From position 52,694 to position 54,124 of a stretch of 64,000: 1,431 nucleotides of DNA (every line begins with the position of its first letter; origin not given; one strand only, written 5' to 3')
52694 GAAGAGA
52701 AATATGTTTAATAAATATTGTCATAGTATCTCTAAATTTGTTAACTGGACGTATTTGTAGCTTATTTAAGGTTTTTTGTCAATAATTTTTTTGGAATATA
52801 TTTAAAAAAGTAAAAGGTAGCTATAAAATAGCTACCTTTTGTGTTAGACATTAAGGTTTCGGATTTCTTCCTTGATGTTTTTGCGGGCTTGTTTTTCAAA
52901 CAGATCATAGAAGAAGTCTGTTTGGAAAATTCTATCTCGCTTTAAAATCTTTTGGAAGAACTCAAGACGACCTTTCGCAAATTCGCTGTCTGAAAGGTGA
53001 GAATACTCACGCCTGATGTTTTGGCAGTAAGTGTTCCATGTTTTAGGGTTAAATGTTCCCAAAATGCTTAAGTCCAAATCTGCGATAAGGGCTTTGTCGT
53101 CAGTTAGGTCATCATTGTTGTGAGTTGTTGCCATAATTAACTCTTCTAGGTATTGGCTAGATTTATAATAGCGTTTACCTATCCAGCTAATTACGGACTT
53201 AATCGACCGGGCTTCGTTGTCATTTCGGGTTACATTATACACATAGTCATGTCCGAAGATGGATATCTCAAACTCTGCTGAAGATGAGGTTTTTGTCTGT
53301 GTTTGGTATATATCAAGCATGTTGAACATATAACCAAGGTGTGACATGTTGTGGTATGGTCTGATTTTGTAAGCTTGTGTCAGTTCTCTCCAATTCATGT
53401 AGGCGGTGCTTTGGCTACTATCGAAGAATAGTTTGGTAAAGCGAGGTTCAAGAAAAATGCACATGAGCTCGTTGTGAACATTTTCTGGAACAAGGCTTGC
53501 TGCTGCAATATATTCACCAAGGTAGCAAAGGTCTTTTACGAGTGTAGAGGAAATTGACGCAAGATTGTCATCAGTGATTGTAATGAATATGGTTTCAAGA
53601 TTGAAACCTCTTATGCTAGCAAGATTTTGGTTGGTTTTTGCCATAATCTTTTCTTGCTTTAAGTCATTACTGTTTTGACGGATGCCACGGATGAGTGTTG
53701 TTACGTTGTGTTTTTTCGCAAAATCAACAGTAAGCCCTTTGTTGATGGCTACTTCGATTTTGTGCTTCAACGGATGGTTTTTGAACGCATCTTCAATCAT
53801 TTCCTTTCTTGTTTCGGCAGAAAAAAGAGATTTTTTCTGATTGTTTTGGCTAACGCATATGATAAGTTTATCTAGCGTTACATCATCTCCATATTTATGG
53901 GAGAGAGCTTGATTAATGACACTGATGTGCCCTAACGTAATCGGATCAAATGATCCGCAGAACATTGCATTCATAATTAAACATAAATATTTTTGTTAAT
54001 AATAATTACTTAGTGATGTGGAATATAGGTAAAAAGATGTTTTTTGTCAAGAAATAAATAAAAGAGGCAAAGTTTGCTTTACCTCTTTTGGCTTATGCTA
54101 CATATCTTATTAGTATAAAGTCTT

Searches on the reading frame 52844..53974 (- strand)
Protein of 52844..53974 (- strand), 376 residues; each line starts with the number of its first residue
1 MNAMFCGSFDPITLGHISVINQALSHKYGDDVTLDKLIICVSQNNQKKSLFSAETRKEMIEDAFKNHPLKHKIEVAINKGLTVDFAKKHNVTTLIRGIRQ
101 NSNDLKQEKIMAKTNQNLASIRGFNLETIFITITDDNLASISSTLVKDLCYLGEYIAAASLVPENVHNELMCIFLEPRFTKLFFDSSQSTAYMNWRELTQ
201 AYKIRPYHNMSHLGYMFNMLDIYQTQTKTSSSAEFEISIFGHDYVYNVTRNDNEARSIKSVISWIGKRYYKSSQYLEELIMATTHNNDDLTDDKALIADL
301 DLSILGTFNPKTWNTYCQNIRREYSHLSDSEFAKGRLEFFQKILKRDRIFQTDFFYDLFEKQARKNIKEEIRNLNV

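Call 41: find_encoding_contigs(protein=window:52844-53974:-, flank=10000, max_places=1)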
Protein window:52844-53974:- (376 aa): 23 contigs read that carry it; 1 place shown.
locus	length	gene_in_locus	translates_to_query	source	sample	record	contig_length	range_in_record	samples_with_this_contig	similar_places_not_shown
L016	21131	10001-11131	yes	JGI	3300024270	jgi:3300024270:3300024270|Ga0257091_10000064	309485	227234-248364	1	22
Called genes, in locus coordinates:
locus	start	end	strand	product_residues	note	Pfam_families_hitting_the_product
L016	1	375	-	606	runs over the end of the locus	PF00009:GTP_EFTU, PF01926:MMR_HSR1 (faint), PF22042:EF-G_D2, PF03144:GTP_EFTU_D2, PF00679:EFG_C, PF21018:BipA_C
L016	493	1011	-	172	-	PF02417:Chromate_transp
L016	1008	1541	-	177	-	PF02417:Chromate_transp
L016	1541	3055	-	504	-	PF00884:Sulfatase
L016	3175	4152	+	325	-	PF05222:AlaDh_PNT_N, PF01262:AlaDh_PNT_C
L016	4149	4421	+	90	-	PF12769:PNTB_4TM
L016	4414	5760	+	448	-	PF02233:PNTB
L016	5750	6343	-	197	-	PF00440:TetR_N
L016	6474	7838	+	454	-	PF01225:Mur_ligase, PF08245:Mur_ligase_M, PF02875:Mur_ligase_C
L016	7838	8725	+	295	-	PF02016:Peptidase_S66, PF17676:Peptidase_S66C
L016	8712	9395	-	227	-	PF13398:Peptidase_M50B (weak)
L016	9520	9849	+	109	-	-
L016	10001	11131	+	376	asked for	PF01467:CTP_transf_like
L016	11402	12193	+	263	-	-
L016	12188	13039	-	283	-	PF24827:AstE_AspA_cat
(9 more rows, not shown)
